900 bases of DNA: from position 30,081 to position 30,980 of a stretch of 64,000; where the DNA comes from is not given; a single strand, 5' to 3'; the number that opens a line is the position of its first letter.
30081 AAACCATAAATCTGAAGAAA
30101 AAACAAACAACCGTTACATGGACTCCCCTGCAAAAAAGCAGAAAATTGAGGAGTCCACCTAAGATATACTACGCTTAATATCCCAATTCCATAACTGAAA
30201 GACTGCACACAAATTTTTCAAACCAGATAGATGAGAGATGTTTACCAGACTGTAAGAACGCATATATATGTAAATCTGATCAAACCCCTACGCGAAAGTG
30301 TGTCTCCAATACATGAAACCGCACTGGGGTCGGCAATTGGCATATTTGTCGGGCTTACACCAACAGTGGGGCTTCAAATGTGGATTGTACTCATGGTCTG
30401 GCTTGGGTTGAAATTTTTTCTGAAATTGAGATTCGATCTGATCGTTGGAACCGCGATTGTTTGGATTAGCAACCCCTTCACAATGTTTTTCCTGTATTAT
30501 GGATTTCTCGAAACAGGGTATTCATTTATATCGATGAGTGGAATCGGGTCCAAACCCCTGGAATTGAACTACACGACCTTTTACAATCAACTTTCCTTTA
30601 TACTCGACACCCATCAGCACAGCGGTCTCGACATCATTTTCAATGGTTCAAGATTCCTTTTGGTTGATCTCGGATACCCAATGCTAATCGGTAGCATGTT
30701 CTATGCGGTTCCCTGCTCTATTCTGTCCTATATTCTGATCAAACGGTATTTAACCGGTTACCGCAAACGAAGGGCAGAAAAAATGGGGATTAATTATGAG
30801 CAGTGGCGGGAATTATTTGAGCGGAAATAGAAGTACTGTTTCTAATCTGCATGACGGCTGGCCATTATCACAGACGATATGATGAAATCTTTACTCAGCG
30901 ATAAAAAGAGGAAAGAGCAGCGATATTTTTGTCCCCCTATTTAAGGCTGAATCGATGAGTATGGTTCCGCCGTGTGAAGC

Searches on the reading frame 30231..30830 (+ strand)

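Call 16: search_protein_families(library=pfam, proteins=[window:30231-30830:+], max_evalue=0.01)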
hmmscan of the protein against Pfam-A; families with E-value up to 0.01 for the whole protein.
window:30231-30830:+ (199 aa): 1 family
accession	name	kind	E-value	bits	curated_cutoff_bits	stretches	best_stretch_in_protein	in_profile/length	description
PF09835.14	DUF2062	-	2.6e-22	79.8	27.4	1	16-182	8-146/147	Uncharacterized protein conserved in bacteria (DUF2062)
